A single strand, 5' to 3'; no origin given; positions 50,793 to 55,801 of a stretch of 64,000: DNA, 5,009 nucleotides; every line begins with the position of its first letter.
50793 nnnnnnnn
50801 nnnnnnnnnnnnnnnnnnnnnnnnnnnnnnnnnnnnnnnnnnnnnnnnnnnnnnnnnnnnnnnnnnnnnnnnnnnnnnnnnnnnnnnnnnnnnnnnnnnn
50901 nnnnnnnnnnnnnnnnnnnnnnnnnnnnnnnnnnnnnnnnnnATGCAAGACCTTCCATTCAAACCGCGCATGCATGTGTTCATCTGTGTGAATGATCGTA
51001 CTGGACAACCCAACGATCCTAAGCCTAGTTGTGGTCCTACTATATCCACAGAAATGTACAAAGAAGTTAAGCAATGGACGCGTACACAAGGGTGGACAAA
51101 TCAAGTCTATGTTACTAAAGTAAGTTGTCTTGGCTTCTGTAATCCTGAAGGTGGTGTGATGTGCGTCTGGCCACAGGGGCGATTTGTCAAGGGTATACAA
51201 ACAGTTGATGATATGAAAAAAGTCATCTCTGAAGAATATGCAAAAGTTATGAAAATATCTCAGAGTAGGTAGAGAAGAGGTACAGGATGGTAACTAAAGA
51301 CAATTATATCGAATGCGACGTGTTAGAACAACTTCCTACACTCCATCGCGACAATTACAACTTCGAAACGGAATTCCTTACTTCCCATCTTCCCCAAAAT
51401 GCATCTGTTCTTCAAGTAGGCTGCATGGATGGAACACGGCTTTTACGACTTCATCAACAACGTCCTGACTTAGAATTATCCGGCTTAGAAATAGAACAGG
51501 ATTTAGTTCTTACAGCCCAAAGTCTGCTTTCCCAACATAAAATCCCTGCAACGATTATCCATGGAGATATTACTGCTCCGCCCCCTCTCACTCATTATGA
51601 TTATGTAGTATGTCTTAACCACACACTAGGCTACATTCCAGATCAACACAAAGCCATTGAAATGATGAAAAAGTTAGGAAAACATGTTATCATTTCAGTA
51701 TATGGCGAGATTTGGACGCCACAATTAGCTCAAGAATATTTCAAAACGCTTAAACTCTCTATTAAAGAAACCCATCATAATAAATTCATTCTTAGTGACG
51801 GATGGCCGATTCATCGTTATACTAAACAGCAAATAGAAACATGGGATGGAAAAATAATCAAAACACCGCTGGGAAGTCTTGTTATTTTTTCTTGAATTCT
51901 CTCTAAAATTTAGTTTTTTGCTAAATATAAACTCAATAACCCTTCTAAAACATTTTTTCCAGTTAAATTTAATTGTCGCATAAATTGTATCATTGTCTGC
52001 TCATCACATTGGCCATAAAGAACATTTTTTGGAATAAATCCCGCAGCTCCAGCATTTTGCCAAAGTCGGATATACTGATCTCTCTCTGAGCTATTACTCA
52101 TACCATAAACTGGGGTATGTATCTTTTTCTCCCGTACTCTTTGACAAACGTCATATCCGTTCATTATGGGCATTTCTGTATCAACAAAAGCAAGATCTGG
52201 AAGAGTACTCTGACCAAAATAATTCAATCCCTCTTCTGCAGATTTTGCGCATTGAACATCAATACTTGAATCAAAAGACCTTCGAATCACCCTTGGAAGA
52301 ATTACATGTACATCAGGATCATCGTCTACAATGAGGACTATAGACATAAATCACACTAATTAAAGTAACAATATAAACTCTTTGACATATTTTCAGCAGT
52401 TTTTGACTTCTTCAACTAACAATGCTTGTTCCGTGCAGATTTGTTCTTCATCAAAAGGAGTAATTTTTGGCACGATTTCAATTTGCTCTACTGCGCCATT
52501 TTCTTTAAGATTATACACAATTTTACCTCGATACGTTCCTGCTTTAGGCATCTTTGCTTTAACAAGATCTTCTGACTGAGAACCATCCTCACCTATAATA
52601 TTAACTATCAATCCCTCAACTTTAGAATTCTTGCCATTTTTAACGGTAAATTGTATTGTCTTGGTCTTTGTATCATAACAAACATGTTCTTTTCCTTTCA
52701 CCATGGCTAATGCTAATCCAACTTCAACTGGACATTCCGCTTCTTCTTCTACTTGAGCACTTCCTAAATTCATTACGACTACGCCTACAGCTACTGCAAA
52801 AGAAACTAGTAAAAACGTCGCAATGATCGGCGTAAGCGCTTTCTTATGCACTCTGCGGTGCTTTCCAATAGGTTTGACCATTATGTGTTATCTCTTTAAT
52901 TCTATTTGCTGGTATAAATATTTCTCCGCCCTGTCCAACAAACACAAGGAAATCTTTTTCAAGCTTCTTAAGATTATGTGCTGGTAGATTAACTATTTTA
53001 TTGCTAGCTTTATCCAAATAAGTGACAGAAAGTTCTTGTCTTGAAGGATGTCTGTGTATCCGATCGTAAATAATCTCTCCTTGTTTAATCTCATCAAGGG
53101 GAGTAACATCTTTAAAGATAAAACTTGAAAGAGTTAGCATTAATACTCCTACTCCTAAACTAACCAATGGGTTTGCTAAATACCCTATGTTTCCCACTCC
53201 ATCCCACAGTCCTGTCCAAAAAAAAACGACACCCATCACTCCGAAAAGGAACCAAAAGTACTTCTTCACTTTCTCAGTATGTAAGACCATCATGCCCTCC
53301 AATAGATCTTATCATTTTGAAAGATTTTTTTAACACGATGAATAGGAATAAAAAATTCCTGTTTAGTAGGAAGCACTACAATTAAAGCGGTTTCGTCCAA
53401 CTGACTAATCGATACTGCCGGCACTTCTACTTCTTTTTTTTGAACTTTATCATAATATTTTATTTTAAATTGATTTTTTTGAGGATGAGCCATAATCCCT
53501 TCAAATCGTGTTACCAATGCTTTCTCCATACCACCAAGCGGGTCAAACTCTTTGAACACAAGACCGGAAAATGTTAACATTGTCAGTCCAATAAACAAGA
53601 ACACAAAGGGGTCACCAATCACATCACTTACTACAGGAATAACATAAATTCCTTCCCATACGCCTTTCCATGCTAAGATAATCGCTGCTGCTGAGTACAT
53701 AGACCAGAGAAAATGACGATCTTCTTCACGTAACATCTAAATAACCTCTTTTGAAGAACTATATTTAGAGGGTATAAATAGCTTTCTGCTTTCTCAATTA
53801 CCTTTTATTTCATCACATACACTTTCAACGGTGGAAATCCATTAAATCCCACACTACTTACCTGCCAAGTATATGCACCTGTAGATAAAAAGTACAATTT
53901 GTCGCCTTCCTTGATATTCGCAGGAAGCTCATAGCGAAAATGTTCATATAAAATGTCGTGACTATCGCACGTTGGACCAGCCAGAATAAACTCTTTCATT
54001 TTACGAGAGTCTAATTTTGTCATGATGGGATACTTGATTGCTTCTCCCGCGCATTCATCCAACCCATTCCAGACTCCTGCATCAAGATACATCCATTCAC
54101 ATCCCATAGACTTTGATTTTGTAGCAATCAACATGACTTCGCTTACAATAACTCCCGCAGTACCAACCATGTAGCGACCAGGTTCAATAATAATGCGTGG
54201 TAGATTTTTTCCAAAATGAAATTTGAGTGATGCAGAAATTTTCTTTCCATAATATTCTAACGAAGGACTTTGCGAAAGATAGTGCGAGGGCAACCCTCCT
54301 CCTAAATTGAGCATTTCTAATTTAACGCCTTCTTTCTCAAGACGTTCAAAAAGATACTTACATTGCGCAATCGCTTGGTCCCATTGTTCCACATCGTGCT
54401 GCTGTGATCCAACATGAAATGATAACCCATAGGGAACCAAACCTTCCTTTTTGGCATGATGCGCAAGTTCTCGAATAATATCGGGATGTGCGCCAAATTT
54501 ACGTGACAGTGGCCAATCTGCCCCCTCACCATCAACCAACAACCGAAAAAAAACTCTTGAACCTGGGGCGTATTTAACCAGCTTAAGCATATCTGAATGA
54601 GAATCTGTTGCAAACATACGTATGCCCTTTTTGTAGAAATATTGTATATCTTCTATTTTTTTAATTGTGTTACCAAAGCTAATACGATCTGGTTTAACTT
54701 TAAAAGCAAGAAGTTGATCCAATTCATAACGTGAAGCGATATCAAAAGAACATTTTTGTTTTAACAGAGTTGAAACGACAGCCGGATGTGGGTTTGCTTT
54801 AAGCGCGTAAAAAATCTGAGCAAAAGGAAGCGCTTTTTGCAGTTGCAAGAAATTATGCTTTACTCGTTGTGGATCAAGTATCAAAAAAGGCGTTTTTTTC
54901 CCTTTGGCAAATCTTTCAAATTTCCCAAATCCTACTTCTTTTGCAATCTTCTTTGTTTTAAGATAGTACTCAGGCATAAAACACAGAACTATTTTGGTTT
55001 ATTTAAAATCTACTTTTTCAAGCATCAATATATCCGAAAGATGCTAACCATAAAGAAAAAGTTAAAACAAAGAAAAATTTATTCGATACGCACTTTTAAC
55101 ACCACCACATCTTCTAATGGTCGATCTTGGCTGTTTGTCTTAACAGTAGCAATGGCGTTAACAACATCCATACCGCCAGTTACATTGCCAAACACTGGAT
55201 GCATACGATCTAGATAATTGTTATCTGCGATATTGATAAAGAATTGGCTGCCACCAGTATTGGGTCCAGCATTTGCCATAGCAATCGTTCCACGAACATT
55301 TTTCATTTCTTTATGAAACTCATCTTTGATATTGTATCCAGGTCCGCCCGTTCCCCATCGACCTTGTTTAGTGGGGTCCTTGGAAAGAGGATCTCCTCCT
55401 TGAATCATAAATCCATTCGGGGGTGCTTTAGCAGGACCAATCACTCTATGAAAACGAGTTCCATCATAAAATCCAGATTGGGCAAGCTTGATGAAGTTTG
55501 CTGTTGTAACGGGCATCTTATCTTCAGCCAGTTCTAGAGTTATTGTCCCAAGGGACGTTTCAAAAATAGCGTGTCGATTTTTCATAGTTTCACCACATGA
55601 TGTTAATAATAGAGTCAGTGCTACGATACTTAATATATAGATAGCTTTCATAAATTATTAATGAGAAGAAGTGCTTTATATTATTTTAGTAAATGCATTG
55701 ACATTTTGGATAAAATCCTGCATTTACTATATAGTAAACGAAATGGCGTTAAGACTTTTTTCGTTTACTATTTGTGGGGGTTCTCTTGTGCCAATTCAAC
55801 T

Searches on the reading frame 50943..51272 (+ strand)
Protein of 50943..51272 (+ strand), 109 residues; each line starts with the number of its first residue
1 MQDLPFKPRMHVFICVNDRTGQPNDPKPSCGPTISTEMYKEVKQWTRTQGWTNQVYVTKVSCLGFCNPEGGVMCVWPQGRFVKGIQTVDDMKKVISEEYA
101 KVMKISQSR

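Call 15: search_protein_families(library=pfam, proteins=[window:50943-51272:+], max_evalue=0.01)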
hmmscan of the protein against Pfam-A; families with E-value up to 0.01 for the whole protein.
window:50943-51272:+ (109 aa): 0 families

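Call 16: find_encoding_contigs(protein=window:50943-51272:+, flank=3000, max_places=10)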
Protein window:50943-51272:+ (109 aa): 2 contigs read that carry it; 1 place shown.
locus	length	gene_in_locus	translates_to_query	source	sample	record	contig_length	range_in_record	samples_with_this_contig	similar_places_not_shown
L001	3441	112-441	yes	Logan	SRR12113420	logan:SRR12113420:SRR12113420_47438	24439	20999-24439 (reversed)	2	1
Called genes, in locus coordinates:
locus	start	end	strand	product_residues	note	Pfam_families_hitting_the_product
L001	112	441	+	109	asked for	-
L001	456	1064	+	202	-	PF05175:MTS (weak), PF13489:Methyltransf_23 (weak), PF13847:Methyltransf_31, PF08242:Methyltransf_12 (weak), PF13649:Methyltransf_25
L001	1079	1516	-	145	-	PF00072:Response_reg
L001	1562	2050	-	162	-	-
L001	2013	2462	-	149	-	-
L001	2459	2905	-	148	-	PF04457:MJ1316 (weak)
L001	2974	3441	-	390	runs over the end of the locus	PF00278:Orn_DAP_Arg_deC, PF02784:Orn_Arg_deC_N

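Call 17: find_related_loci(query=window:50943-51272:+, collection=genome_contigs, flank=4000)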
Query window:50943-51272:+ (109 aa) in genome_contigs; peptide patterns used: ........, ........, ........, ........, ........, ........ (x = any residue, [..] = any of these).
41 stretches matched a pattern; 14 encode a relative of the query (tblastn E <= 1e-3); 14 distinct loci.
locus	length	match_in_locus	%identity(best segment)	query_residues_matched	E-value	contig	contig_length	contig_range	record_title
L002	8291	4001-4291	66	1-98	2e-45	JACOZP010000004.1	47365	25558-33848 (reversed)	MAG: Candidatus Woesearchaeota archaeon isolate NC_groundwater_208_Ag_S-0.1um_42_19 S4_GD2017_2_S1_scaffold_1641, whole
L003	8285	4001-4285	65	1-98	2e-42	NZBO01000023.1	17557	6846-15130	MAG: archaeon isolate ARS1334 81398, whole genome shotgun sequence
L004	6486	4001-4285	60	8-102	4e-41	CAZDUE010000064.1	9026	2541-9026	MAG TPA_asm: uncultured Methanosarcinales archaeon isolate binchicken_co125_66 genome assembly, contig: NODE_15722_lengt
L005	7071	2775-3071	60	1-98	8e-41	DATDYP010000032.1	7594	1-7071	MAG TPA_asm: Candidatus Nanoarchaeia archaeon isolate SMAG_U8168 k141_1115245, whole genome shotgun sequence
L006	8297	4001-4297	61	1-98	1e-40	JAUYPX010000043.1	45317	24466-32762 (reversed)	MAG: Nanoarchaeota archaeon isolate C4_metabat.bin.63 C4_k141_78930, whole genome shotgun sequence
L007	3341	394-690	62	1-98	2e-39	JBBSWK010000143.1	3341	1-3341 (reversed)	MAG: Nanoarchaeota archaeon isolate H51-bin025_1 H51_bin025_1_000000000147, whole genome shotgun sequence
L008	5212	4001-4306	58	1-102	6e-39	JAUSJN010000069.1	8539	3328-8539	MAG: Nanoarchaeota archaeon isolate E14_metabat.bin.302 E14_k141_1580000, whole genome shotgun sequence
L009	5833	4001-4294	62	1-98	1e-38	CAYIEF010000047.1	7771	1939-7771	MAG TPA_asm: uncultured Methanosarcinales archaeon isolate ERP119705_co19_172 genome assembly, contig: NODE_11341_length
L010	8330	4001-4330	56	1-109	6e-38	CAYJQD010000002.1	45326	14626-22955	MAG TPA_asm: uncultured Methanosarcinales archaeon isolate ERP125453_co1_474 genome assembly, contig: NODE_587_length_45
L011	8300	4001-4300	57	1-100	2e-37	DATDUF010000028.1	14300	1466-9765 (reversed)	MAG TPA_asm: Candidatus Nanoarchaeia archaeon isolate SMAG_U8050 k141_2037202, whole genome shotgun sequence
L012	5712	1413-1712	53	1-100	9e-37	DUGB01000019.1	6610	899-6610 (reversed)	MAG TPA_asm: Candidatus Woesearchaeota archaeon isolate UBA10204 contig_68875, whole genome shotgun sequence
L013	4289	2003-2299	52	1-98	3e-35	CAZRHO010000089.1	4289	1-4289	MAG TPA_asm: uncultured Methanosarcinales archaeon isolate binchicken_co141_112 genome assembly, contig: NODE_66515_leng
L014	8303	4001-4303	54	1-100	9e-35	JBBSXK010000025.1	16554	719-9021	MAG: Nanoarchaeota archaeon isolate H51-bin009_1 H51_bin009_1_000000000025, whole genome shotgun sequence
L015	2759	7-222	63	27-98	7e-29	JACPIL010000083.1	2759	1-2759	MAG: Candidatus Woesearchaeota archaeon isolate NC_groundwater_439_Ag_B-0.1um_39_9 GD18-4_B1_scaffold_1777644, whole gen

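Call 32: find_homologous_proteins(query=window:50943-51272:+, max_evalue=1e-20)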
Query window:50943-51272:+ (109 aa): 24 proteins with E <= 1e-20 among 24 candidates.
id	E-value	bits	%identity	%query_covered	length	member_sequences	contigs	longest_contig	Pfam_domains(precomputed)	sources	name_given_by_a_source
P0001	2.5e-71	255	100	100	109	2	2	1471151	-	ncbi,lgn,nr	ncbi:(2Fe-2S) ferredoxin domain-containing protein [Candidatus Woesearchaeota archaeon]|nr:(2Fe-2S) 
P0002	6.7e-53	195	78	95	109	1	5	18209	-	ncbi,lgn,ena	-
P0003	2.1e-51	190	77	94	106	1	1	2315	-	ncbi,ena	-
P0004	4.6e-45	170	71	94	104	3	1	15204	-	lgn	-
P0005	6.5e-40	153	68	84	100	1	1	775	-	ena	-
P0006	1.6e-38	149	65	90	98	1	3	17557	-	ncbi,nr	ncbi:TPA: (2Fe-2S) ferredoxin domain-containing protein [Candidatus Woesearchaeota archaeon]|nr:hypo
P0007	6.8e-38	147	60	94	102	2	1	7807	-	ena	-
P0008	8.4e-37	143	60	87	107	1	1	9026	-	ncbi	-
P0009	1.1e-36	143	63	90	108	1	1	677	-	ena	-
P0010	1.3e-36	143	60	91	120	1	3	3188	-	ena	-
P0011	5.1e-36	141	63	94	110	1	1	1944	-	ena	-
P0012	6.7e-35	137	63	93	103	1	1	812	-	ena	-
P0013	8.2e-35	137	60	90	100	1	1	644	-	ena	-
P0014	1.3e-34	136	58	94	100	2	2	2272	-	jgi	-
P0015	9.7e-34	134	60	94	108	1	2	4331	-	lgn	-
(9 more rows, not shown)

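Call 33: find_encoding_contigs(protein=P0002, flank=6000, max_places=6)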
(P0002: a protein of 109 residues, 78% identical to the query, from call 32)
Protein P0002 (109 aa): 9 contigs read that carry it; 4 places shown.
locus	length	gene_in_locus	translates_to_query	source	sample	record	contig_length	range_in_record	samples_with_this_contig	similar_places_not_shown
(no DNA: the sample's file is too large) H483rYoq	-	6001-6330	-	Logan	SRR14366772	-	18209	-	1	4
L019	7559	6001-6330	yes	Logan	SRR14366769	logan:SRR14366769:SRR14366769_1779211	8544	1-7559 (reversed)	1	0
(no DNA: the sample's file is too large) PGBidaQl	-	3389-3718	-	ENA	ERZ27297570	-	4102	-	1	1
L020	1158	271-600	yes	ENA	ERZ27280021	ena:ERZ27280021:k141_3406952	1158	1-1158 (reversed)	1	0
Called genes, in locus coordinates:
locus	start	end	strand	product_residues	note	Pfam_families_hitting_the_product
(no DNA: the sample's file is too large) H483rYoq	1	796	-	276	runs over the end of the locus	-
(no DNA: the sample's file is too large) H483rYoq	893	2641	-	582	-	PF00664:ABC_membrane, PF00005:ABC_tran, PF02463:SMC_N (faint)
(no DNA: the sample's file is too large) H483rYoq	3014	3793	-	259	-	PF05670:NFACT-R_1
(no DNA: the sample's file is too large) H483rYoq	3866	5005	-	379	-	-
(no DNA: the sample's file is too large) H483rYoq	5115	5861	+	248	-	PF03575:Peptidase_S51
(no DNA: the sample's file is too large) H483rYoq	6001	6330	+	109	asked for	-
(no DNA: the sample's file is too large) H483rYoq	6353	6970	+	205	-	PF13489:Methyltransf_23 (weak), PF13847:Methyltransf_31 (weak), PF13649:Methyltransf_25 (weak)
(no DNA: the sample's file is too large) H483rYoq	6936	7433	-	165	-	PF00072:Response_reg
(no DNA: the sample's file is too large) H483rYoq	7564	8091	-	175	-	-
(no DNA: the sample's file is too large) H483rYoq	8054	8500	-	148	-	-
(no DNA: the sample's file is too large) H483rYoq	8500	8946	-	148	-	-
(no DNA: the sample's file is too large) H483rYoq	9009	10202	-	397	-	PF00278:Orn_DAP_Arg_deC, PF02784:Orn_Arg_deC_N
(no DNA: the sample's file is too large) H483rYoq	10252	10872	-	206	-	PF00160:Pro_isomerase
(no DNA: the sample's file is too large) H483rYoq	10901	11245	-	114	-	PF01934:HepT-like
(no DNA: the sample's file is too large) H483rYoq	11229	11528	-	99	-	PF01909:NTP_transf_2, PF18765:Polbeta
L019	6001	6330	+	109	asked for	-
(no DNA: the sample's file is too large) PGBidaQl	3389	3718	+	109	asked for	-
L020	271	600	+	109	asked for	-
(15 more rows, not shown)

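Call 34: find_encoding_contigs(protein=P0004, flank=6000, max_places=4)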
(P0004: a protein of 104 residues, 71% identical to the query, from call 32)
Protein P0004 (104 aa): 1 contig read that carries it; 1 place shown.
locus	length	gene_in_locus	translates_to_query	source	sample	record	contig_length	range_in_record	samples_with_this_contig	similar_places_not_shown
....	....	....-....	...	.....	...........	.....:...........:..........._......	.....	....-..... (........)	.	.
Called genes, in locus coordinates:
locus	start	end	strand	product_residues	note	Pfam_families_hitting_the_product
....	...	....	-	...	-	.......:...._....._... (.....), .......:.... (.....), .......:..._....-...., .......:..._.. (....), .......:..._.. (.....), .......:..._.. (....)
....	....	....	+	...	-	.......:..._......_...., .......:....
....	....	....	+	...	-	-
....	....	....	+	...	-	-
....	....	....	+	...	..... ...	-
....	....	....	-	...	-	-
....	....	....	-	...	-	-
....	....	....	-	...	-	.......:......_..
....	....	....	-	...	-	-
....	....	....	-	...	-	-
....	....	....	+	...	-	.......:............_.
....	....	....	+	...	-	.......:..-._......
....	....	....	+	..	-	-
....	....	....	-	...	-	-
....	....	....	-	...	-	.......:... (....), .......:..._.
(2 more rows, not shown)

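Call 35: find_encoding_contigs(protein=P0003, flank=3000, max_places=3)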
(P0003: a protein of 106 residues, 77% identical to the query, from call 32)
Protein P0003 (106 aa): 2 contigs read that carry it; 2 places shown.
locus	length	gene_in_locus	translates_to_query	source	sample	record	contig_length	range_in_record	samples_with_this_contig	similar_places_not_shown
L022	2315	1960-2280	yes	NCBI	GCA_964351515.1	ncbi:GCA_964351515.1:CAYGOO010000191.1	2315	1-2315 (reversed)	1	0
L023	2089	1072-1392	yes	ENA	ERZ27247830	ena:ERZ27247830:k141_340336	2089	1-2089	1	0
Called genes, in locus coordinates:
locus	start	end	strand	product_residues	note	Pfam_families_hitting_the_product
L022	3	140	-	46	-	?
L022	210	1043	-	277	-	-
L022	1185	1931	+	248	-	PF03575:Peptidase_S51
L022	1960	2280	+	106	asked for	-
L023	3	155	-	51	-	?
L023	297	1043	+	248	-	PF03575:Peptidase_S51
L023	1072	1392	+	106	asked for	-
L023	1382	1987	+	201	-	PF13847:Methyltransf_31 (weak), PF08242:Methyltransf_12 (weak), PF13649:Methyltransf_25 (weak)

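Call 84: find_encoding_contigs(protein=P0002, flank=10000, max_places=10)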
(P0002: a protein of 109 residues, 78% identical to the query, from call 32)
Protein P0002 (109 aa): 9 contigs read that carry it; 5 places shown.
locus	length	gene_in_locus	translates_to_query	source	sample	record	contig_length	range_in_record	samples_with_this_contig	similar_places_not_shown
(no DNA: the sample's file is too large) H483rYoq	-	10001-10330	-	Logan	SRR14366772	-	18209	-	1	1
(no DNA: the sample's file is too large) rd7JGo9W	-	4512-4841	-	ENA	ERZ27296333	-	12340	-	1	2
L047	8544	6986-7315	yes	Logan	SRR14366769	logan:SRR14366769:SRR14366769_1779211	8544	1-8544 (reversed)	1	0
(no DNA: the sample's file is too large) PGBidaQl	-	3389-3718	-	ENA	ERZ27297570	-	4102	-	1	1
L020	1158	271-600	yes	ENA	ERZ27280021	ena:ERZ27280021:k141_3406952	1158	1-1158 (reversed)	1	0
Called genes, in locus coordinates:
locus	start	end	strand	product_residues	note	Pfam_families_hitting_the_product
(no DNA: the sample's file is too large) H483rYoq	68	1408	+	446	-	PF09249:tRNA_NucTransf2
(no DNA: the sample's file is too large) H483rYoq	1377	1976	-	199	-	-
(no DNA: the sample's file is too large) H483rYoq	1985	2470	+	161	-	PF01155:HypA (faint)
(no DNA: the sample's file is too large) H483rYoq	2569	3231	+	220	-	-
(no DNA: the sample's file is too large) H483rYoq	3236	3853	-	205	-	-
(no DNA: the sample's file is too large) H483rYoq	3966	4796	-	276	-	-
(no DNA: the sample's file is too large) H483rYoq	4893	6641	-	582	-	PF00664:ABC_membrane, PF00005:ABC_tran, PF02463:SMC_N (faint)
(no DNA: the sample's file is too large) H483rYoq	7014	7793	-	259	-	PF05670:NFACT-R_1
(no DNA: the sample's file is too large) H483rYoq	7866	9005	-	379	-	-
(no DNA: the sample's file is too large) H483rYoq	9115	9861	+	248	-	PF03575:Peptidase_S51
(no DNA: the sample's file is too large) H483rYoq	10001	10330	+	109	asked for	-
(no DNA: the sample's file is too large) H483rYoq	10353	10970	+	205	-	PF13489:Methyltransf_23 (weak), PF13847:Methyltransf_31 (weak), PF13649:Methyltransf_25 (weak)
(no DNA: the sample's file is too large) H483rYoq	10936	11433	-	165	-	PF00072:Response_reg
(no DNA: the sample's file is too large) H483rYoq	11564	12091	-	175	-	-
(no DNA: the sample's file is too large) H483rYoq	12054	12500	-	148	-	-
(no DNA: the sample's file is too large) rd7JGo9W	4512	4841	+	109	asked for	-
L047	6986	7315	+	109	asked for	-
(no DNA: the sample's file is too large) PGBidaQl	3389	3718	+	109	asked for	-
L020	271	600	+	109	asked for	-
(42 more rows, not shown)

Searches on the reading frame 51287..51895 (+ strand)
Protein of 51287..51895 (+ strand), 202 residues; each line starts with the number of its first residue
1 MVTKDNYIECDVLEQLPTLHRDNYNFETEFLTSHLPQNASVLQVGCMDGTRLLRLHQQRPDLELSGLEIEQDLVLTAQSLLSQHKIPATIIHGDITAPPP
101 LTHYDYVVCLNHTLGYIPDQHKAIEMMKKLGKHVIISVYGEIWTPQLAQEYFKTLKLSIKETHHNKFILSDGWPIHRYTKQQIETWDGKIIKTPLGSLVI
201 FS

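Call 15: search_protein_families(library=pfam, proteins=[window:51287-51895:+], max_evalue=0.01)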
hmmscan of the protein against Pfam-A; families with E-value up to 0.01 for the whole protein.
window:51287-51895:+ (202 aa): 9 families
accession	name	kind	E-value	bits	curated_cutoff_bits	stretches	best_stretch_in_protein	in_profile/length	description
PF13649.12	Methyltransf_25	-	2.6e-09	38.1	27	1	41-129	1-91/97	Methyltransferase domain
PF13847.12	Methyltransf_31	-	7.4e-08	32.6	27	1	38-143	4-113/145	Methyltransferase domain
PF08242.18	Methyltransf_12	-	7.2e-07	30.3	30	1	42-130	1-91/98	Methyltransferase domain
PF13489.12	Methyltransf_23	-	9.6e-07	29.1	27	1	31-167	16-145/164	Methyltransferase domain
PF05175.20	MTS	-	2.4e-05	24.5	23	1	26-109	18-104/170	Methyltransferase small domain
PF08241.18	Methyltransf_11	-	0.00022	22.2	21.2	1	42-130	1-86/95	Methyltransferase domain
PF07021.18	MetW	-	0.00049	20.2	21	1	32-138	8-109/193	Methionine biosynthesis protein MetW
PF23525.1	Methyltransf_36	-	0.00094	18.9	27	0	37-102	40-117/268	AprA MT2-like domain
PF02390.23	Methyltransf_4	-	0.0018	18.2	24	1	38-84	2-48/173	Putative methyltransferase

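Call 78: find_encoding_contigs(protein=window:51287-51895:+, flank=1500, max_places=10)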
Protein window:51287-51895:+ (202 aa): 2 contigs read that carry it; 1 place shown.
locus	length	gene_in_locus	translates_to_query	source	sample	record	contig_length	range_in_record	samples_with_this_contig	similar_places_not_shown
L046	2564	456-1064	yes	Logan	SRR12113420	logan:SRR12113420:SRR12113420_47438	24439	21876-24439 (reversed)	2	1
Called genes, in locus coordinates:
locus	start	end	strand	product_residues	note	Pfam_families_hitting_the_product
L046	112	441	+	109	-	-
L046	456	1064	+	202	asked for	PF05175:MTS (weak), PF13489:Methyltransf_23 (weak), PF13847:Methyltransf_31, PF08242:Methyltransf_12 (weak), PF13649:Methyltransf_25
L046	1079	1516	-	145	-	PF00072:Response_reg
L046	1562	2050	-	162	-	-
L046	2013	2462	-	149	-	-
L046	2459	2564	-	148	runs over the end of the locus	PF04457:MJ1316 (weak)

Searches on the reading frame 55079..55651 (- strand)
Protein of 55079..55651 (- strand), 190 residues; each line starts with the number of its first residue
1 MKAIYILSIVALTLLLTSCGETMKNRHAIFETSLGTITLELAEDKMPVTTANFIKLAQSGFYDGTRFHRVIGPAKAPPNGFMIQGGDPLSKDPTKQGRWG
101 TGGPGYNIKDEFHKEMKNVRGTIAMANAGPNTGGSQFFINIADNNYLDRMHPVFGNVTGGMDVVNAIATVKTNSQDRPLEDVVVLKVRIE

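Call 83: search_protein_families(library=pfam, proteins=[window:55079-55651:-], max_evalue=0.001)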
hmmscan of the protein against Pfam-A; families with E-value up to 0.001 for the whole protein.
window:55079-55651:- (190 aa): 1 family
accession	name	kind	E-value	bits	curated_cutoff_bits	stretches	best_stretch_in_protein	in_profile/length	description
PF00160.26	Pro_isomerase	-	1.3e-49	168.9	21.7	1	29-188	3-158/159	Cyclophilin type peptidyl-prolyl cis-trans isomerase/CLD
